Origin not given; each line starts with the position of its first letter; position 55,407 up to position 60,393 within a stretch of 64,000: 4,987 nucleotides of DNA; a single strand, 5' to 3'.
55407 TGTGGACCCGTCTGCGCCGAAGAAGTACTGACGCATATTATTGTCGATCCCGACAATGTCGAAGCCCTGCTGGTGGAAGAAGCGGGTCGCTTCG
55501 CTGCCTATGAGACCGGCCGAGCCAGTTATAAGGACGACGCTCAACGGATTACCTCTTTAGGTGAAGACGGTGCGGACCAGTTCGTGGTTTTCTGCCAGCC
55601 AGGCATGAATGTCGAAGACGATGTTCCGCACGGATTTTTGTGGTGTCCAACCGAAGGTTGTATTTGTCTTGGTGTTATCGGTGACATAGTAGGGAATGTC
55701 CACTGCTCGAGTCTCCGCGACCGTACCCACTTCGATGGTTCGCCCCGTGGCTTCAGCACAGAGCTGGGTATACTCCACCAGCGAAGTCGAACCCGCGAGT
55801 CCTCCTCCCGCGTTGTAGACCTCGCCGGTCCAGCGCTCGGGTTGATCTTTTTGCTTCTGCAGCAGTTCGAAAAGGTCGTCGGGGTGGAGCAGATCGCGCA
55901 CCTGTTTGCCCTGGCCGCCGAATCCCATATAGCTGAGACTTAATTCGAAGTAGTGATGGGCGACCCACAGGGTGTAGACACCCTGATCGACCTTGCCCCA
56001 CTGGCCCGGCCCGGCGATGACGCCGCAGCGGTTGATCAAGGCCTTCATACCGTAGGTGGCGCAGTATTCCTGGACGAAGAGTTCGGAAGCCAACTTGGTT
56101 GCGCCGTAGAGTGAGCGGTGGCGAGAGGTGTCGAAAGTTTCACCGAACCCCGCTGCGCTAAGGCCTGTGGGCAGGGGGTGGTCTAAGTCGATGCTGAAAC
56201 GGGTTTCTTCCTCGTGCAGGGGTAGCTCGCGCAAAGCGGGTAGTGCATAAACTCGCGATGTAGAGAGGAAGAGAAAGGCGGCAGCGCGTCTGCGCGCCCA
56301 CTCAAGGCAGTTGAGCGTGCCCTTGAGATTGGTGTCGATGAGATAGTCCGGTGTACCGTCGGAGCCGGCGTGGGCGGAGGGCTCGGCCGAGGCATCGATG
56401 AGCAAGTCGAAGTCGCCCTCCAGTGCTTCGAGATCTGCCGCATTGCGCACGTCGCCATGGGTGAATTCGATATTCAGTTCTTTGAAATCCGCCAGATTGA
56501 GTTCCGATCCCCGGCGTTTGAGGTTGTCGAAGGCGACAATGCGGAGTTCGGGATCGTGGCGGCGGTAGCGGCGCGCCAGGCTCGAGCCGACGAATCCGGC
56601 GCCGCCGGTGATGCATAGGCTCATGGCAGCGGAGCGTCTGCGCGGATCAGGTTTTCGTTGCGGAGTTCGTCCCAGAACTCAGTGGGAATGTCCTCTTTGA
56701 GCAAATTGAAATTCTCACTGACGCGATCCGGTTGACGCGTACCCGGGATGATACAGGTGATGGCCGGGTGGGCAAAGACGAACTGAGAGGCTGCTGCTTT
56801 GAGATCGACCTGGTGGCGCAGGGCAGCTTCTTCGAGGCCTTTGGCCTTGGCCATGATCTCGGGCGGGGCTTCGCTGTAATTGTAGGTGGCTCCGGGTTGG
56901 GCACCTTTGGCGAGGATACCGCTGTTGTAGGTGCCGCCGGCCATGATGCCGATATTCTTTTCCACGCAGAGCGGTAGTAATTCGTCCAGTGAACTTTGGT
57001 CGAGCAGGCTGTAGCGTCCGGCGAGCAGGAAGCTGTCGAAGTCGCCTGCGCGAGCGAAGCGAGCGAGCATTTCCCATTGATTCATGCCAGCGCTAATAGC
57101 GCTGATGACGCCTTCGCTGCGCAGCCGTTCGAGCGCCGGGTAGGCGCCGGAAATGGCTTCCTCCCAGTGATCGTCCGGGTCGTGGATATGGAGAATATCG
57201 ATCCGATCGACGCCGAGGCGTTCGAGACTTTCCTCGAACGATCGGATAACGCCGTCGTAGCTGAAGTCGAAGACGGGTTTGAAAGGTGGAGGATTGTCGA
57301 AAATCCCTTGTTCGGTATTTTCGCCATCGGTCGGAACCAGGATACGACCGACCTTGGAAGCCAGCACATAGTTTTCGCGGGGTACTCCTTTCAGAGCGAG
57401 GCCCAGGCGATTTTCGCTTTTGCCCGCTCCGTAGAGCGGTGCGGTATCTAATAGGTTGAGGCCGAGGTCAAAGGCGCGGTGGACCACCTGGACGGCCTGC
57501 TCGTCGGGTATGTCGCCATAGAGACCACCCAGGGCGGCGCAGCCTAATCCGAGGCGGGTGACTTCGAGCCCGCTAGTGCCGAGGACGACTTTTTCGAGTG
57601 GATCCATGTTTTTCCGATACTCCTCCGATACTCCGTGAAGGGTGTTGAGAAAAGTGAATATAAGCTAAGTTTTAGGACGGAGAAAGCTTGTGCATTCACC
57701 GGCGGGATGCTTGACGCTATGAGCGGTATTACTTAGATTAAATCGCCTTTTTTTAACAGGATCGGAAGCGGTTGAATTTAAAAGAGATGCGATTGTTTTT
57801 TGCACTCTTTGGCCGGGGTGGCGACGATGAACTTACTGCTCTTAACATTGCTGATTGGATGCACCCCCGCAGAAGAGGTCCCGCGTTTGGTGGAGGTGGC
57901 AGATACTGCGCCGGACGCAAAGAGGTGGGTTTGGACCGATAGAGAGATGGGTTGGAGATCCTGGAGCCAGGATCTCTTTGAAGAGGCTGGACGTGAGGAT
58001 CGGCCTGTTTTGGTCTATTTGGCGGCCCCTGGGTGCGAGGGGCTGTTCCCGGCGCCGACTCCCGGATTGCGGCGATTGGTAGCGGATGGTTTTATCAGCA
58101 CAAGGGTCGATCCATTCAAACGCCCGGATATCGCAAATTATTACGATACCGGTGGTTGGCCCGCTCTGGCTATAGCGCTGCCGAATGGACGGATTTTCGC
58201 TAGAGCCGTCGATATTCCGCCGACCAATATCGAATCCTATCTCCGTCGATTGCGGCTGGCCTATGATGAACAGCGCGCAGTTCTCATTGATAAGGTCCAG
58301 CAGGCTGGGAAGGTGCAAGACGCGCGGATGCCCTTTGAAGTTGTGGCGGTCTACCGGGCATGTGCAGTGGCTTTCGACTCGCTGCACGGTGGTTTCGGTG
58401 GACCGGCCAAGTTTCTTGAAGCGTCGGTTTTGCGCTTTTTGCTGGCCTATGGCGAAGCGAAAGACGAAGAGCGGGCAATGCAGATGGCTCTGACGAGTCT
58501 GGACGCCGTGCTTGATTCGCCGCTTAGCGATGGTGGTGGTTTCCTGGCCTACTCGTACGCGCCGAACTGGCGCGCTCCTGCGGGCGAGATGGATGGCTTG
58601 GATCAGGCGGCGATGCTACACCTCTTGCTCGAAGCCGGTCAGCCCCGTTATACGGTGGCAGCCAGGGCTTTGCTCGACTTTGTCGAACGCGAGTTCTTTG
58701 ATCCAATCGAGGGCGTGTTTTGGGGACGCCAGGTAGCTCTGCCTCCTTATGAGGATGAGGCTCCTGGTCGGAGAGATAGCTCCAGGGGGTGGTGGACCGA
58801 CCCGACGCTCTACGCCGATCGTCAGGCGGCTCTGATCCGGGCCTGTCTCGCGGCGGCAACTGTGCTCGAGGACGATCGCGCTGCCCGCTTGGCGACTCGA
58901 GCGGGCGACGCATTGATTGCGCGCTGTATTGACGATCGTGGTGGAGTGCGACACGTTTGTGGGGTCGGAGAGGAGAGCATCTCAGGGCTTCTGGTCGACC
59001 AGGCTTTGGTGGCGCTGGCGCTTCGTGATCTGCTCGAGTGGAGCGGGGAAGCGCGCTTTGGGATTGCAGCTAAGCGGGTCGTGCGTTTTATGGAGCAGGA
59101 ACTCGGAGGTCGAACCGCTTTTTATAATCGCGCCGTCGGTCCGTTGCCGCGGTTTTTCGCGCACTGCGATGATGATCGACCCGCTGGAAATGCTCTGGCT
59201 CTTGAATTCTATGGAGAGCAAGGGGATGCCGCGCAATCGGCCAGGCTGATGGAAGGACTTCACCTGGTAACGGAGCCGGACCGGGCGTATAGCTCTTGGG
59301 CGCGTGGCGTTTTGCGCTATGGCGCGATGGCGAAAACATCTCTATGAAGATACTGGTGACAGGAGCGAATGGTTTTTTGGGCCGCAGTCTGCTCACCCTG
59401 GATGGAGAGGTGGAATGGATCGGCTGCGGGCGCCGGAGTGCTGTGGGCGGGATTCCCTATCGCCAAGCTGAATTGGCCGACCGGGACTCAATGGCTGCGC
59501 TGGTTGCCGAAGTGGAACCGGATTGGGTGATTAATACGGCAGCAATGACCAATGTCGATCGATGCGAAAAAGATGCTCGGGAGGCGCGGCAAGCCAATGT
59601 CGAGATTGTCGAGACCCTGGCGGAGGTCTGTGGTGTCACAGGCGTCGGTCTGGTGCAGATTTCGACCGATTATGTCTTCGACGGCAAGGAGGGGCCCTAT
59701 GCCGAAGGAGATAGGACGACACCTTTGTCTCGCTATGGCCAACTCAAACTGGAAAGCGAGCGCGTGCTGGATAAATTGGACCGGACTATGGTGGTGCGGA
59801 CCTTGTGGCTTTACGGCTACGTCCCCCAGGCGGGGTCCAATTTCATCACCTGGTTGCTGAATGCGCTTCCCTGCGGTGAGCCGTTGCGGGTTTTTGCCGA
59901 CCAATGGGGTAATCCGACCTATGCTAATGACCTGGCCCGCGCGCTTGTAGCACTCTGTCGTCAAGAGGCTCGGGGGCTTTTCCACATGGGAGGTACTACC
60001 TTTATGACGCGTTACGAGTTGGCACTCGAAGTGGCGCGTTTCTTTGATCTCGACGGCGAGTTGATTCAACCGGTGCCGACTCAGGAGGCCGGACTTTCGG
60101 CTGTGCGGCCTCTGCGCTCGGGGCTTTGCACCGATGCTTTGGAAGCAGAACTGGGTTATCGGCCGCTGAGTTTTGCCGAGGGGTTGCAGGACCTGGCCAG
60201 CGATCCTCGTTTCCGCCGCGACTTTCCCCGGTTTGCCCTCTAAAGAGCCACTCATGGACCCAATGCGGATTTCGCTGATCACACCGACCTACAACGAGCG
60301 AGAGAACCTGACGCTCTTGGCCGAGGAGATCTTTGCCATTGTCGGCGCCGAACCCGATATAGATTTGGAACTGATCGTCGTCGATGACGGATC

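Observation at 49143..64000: Envelope glycosylation island built from polyprenyl-phosphate-sugar synthases and GT-C transferases, missing several expected parts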

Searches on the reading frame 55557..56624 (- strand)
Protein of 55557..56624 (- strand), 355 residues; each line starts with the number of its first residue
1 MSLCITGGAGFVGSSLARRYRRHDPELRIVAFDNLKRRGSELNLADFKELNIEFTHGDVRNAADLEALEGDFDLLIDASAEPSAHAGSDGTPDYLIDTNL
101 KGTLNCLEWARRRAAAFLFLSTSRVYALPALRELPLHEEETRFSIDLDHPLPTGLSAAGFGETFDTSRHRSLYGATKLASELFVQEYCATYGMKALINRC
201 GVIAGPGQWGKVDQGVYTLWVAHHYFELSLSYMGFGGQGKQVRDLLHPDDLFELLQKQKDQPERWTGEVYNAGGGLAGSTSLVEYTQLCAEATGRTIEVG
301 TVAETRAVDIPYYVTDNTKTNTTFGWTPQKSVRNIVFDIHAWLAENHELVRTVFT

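Call 3: search_protein_families(library=pfam, proteins=[window:55557-56624:-], max_evalue=0.01)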
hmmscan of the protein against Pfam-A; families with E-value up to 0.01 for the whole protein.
window:55557-56624:- (355 aa): 7 families
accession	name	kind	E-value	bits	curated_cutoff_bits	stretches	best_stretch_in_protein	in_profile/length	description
PF01370.27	Epimerase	-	6.8e-35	121.1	20.9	1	4-273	2-240/240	NAD dependent epimerase/dehydratase family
PF16363.11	GDP_Man_Dehyd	-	5.4e-26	92.3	27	2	168-336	148-329/332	GDP-mannose 4,6 dehydratase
PF07993.18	NAD_binding_4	-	5.9e-10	39.2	20.1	1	5-214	1-218/258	Male sterility protein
PF01073.25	3Beta_HSD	-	4.3e-09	36.2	22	1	5-141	2-136/280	3-beta hydroxysteroid dehydrogenase/isomerase family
PF03435.24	Sacchrp_dh_NADP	-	2.7e-05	25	25.1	1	8-81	5-78/129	Saccharopine dehydrogenase NADP binding domain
PF02719.21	Polysacc_synt_2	-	3.1e-05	23.7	20.2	1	4-123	2-129/293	Polysaccharide biosynthesis protein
PF04321.23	RmlD_sub_bind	-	0.00016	21.3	27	1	1-190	1-142/287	RmlD substrate binding domain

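Call 6: search_protein_families(library=ncbifam, proteins=[window:55557-56624:-], max_evalue=0.01)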
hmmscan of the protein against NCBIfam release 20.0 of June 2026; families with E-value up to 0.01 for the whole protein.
window:55557-56624:- (355 aa): 16 families
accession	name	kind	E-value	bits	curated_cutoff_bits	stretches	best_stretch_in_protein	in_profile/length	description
TIGR01181.1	dTDP_gluc_dehyt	equivalog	1.7e-29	103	365.1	2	3-127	2-130/321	dTDP-glucose 4,6-dehydratase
TIGR01179.1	galE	equivalog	1.4e-20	73.4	262.3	2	3-140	2-137/332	UDP-glucose 4-epimerase GalE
NF007490.0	PRK10084.1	subfamily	1.5e-15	57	649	1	1-353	1-344/361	dTDP-glucose 4,6-dehydratase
NF007582.0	PRK10217.1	equivalog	4.6e-15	55.6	698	1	3-350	4-338/355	dTDP-glucose 4,6-dehydratase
TIGR02197.1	heptose_epim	equivalog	1.1e-12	47.8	274.6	1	4-127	2-119/316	ADP-glyceromanno-heptose 6-epimerase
NF007956.0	PRK10675.1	subfamily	5.2e-11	42.2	394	2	238-346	226-332/338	UDP-glucose 4-epimerase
TIGR04180.1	EDH_00030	hypoth_equivalog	5.3e-11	42.1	475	1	5-138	3-135/297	NAD-dependent 4,6-dehydratase LegB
NF043036.1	ErythonDh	equivalog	8.1e-08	31.8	325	1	1-125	1-126/321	D-erythronate dehydrogenase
TIGR03466.1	HpnA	hypoth_equivalog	8.7e-08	31.4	367.65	1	4-125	4-114/327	hopanoid-associated sugar epimerase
TIGR01746.1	Thioester-redct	subfamily_domain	4.1e-07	29.6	213.35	1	6-304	5-291/371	thioester reductase domain-containing protein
TIGR03589.1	PseB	equivalog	1.3e-06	27.6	407.75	1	2-110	6-112/324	UDP-N-acetylglucosamine 4,6-dehydratase (inverting)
NF042422.1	oxyalk_red_OleD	equivalog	0.00025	20.5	580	1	1-124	1-112/329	2-alkyl-3-oxoalkanoate reductase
NF042423.1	oxyalk_red_Shew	equivalog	0.0015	17.6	580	1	4-122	12-118/331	2-alkyl-3-oxoalkanoate reductase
TIGR04130.1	FnlA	equivalog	0.0021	17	730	1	3-112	7-113/337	UDP-N-acetylglucosamine 4,6-dehydratase/5-epimerase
TIGR01777.1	yfcH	hypoth_equivalog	0.0036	16.9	207.35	0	4-34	2-32/292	TIGR01777 family oxidoreductase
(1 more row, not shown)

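Call 51: search_solved_structures(query=window:55557-56624:-, max_evalue=1e-10, show_alignments=1)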
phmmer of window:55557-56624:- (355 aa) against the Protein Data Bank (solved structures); distinct sequences matched with E-value up to 1e-10: 18.
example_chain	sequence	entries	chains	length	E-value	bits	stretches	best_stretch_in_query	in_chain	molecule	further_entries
9rl0_E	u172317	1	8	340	2.4e-35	125.5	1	2-343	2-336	CDP-tyvelose 2-epimerase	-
1orr_A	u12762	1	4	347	7.6e-31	110.7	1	3-344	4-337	CDP-tyvelose-2-epimerase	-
1kep_A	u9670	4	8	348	7.4e-23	84.5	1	3-331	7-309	dTDP-D-glucose 4,6-dehydratase | DTDP-GLUCOSE 4,6-DEHYDRATASE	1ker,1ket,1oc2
8du1_A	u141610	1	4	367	3.2e-19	72.5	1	3-352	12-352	dTDP-glucose 4,6-dehydratase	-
1r6d_A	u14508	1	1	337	7.8e-18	68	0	1-127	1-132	TDP-glucose-4,6-dehydratase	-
1r66_A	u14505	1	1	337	1.5e-17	67.1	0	1-126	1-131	TDP-glucose-4,6-dehydratase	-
1g1a_A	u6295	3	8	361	1.7e-16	63.6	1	1-351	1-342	DTDP-D-GLUCOSE 4,6-DEHYDRATASE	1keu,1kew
2hun_A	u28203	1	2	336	2.8e-16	62.9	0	1-127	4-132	336aa long hypothetical dTDP-glucose 4,6-dehydratase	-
6bi4_A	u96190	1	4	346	3.9e-16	62.4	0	1-127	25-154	dTDP-glucose 4,6-dehydratase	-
8rdg_A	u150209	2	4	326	1.2e-14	57.4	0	2-127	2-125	SDR family NAD(P)-dependent oxidoreductase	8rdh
8vr2_A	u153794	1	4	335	1.9e-14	56.8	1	3-346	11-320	NAD-dependent epimerase/dehydratase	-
8rdi_A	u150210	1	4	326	4.3e-14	55.6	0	2-127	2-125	SDR family NAD(P)-dependent oxidoreductase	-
6bwl_A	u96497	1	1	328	2.3e-13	53.2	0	164-343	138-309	Pal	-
1bxk_A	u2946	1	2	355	1.6e-12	50.5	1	3-276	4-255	PROTEIN (DTDP-GLUCOSE 4,6-DEHYDRATASE)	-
4zrm_A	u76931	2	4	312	1.6e-11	47.2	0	171-333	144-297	UDP-glucose 4-epimerase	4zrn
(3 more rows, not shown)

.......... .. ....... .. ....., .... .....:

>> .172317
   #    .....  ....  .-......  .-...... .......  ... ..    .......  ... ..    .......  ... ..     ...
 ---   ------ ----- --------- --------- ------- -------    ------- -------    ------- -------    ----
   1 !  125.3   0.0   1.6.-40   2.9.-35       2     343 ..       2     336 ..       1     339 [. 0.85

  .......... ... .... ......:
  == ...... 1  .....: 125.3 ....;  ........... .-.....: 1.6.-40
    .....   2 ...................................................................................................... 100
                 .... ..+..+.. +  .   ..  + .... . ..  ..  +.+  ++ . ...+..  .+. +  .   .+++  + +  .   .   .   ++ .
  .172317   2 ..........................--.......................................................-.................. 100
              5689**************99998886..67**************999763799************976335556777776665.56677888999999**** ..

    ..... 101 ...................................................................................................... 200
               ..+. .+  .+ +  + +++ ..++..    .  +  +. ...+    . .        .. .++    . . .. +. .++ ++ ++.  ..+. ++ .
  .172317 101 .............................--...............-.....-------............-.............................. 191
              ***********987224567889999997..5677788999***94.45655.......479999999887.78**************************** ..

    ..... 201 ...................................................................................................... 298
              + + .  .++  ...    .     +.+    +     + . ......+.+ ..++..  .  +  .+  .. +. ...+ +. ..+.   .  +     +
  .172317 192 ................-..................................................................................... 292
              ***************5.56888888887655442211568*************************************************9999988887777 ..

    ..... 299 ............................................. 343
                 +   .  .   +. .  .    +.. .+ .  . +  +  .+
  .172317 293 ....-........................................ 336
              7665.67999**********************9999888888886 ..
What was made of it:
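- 55557..56624 (-): g6: 355-aa CDP-tyvelose-2-epimerase-like SDR (variable cassette). PDB 9rl0 2.4e-35 (call 51).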

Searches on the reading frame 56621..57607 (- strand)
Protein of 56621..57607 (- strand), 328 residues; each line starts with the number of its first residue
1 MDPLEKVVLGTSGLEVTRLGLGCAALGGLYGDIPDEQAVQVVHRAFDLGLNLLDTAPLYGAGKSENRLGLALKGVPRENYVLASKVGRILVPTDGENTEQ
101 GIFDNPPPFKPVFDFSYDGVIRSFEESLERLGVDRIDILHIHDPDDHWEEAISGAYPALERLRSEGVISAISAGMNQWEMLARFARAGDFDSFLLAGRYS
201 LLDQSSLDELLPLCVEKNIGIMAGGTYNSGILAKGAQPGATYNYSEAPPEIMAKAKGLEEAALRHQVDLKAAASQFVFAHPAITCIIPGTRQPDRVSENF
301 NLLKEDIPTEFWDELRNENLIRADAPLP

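Call 3: search_protein_families(library=pfam, proteins=[window:56621-57607:-], max_evalue=0.01)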
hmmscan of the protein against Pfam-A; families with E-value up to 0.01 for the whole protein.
window:56621-57607:- (328 aa): 1 family
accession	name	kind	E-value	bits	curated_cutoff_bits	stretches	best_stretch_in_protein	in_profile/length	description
PF00248.27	Aldo_ket_red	-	3.3e-51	174.5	24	1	18-316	1-287/291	Aldo/keto reductase family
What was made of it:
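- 56621..57607 (-): g7: 328-aa aldo-keto reductase (core gene; first gene of the minus-strand operon). Pfam Aldo_ket_red 3.3e-51 (call 3).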

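Call 6: search_protein_families(library=ncbifam, proteins=[window:56621-57607:-], max_evalue=0.01)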
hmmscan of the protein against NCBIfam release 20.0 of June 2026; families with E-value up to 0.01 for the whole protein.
window:56621-57607:- (328 aa): 7 families
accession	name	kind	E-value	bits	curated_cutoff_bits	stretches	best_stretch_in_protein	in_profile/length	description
NF049922.1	MethglyxlRedYdjG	equivalog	1.4e-33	116.3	550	1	5-306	2-308/326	NADH-dependent methylglyoxal reductase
TIGR01293.1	Kv_beta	subfamily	2.2e-13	49.9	365.4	1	9-146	6-126/319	voltage-dependent potassium channel subunit beta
NF008598.0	PRK11565.1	equivalog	4.1e-07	29.4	425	0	122-183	87-147/275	2,5-didehydrogluconate reductase DkgA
NF008377.0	PRK11172.1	equivalog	4.2e-07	29.4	327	1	114-171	69-126/267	2,5-didehydrogluconate reductase DkgB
NF007695.0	PRK10376.1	subfamily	8.2e-07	28.4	280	1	12-171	13-162/290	oxidoreductase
NF007912.0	PRK10625.1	equivalog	3.9e-05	23.2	415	1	11-146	8-136/346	NADP(H)-dependent aldo-keto reductase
NF007388.0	PRK09912.1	subfamily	0.0012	17.9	448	1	9-146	18-142/346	L-glyceraldehyde 3-phosphate reductase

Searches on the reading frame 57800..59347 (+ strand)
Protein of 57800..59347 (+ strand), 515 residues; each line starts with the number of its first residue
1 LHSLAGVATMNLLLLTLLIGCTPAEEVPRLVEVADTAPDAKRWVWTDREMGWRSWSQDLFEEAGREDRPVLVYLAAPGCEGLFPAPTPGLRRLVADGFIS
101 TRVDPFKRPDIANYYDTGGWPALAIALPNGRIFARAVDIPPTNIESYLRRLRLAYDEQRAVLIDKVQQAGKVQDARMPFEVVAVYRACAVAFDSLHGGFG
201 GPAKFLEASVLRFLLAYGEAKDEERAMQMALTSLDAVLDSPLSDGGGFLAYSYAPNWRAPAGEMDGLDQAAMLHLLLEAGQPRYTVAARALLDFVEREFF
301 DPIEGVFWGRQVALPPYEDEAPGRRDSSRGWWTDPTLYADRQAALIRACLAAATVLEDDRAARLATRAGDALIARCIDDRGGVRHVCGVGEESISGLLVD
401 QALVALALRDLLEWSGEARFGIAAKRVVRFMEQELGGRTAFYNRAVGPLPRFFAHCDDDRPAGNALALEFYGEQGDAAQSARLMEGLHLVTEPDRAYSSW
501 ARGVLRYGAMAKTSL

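Call 3: search_protein_families(library=pfam, proteins=[window:57800-59347:+], max_evalue=0.01)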
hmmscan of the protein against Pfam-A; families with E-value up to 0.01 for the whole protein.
window:57800-59347:+ (515 aa): 1 family
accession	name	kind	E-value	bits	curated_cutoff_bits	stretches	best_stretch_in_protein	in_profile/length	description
PF03190.21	Thioredox_DsbH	-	5.2e-05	23.7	27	1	49-160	19-149/163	Protein of unknown function, DUF255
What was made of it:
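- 57827..59347 (+): g8: about 506-aa predicted lipoprotein with a thioredoxin-like DUF255 N-terminal domain (core gene, fast-evolving). Thioredox_DsbH 23.7 bits, below the cut-off of 27 (call 3).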

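Call 6: search_protein_families(library=ncbifam, proteins=[window:57800-59347:+], max_evalue=0.01)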
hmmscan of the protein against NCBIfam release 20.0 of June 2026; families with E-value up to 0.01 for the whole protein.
window:57800-59347:+ (515 aa): 0 families

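Call 11: search_protein_families(library=pfam, proteins=[window:57800-59347:+], max_evalue=10)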
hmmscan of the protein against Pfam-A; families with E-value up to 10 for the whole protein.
window:57800-59347:+ (515 aa): 1 family
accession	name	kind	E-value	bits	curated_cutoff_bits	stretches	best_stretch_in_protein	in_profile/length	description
PF03190.21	Thioredox_DsbH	-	5.2e-05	23.7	27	1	49-160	19-149/163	Protein of unknown function, DUF255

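Call 45: search_solved_structures(query=window:57800-59347:+, max_evalue=1)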
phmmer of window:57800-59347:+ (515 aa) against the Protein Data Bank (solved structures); distinct sequences matched with E-value up to 1: 3.
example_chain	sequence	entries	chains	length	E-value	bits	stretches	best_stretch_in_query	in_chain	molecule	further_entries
3ira_A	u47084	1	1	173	4.5e-06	28.7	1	50-144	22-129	Conserved protein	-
8xyw_A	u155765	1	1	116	0.0037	19.1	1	54-149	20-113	De novo designed Trx-3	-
1fcq_A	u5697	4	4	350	0.4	12.3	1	97-149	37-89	HYALURONOGLUCOSAMINIDASE | HYALURONONGLUCOSAMINIDASE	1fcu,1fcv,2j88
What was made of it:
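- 57827..59347 (+): PDB 3ira 4.5e-6 (call 45).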

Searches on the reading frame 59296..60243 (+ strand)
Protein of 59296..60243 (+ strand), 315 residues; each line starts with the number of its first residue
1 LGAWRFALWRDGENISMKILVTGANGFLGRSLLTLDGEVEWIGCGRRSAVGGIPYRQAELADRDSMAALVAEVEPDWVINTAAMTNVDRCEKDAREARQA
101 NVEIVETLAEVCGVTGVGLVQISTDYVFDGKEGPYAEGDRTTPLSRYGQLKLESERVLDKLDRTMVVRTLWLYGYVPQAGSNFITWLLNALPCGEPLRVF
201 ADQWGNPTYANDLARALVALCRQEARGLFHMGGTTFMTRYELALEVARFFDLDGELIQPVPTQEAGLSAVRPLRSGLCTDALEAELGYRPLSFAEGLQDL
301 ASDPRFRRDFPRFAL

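Call 3: search_protein_families(library=pfam, proteins=[window:59296-60243:+], max_evalue=0.01)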
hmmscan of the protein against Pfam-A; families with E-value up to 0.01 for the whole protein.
window:59296-60243:+ (315 aa): 5 families
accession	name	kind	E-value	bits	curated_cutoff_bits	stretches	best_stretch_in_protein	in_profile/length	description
PF04321.23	RmlD_sub_bind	-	6.3e-72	242.5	27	1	17-301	1-282/287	RmlD substrate binding domain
PF01370.27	Epimerase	-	1.6e-24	87.1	20.9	1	19-225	1-229/240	NAD dependent epimerase/dehydratase family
PF16363.11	GDP_Man_Dehyd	-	6.2e-10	39.5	27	1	55-163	56-169/332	GDP-mannose 4,6 dehydratase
PF02719.21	Polysacc_synt_2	-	2.2e-07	30.8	20.2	1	59-126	62-130/293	Polysaccharide biosynthesis protein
PF07993.18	NAD_binding_4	-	0.00015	21.5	20.1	0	69-135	85-148/258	Male sterility protein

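Call 6: search_protein_families(library=ncbifam, proteins=[window:59296-60243:+], max_evalue=0.01)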
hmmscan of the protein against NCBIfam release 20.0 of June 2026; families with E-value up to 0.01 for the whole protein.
window:59296-60243:+ (315 aa): 11 families
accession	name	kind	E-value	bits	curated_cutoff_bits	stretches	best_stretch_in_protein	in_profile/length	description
TIGR01214.1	rmlD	equivalog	3.6e-68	229.7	224.05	1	18-299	1-280/285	dTDP-4-dehydrorhamnose reductase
NF007440.0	PRK09987.1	equivalog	8.8e-30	104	308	1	59-284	39-273/299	dTDP-4-dehydrorhamnose reductase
TIGR01181.1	dTDP_gluc_dehyt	equivalog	4.7e-13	48.9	365.1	1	55-298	54-305/321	dTDP-glucose 4,6-dehydratase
TIGR01179.1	galE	equivalog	6.9e-09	35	262.3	1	45-164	35-162/332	UDP-glucose 4-epimerase GalE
TIGR01746.1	Thioester-redct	subfamily_domain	5.4e-05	22.6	213.35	0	18-33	1-16/371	thioester reductase domain-containing protein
TIGR02197.1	heptose_epim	equivalog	0.00034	19.9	274.6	0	68-152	57-143/316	ADP-glyceromanno-heptose 6-epimerase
NF042422.1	oxyalk_red_OleD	equivalog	0.00077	18.9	580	1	17-135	1-121/329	2-alkyl-3-oxoalkanoate reductase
NF007490.0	PRK10084.1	subfamily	0.0012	17.9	649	0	55-108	54-107/361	dTDP-glucose 4,6-dehydratase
NF007582.0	PRK10217.1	equivalog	0.0032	16.6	698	0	55-225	55-244/355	dTDP-glucose 4,6-dehydratase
NF047837.1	UDPAcbARedWbcJ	equivalog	0.0032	16.4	500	1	17-132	1-100/372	UDP-2-acetamido-2,6-beta-L-arabino-hexul-4-ose reductase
TIGR03589.1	PseB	equivalog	0.009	15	407.75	0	60-126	62-127/324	UDP-N-acetylglucosamine 4,6-dehydratase (inverting)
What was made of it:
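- Checked: g9 (59344-60243, +): RmlD, TIGR01214 229.7 bits against a cut-off of 224 (call 6).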
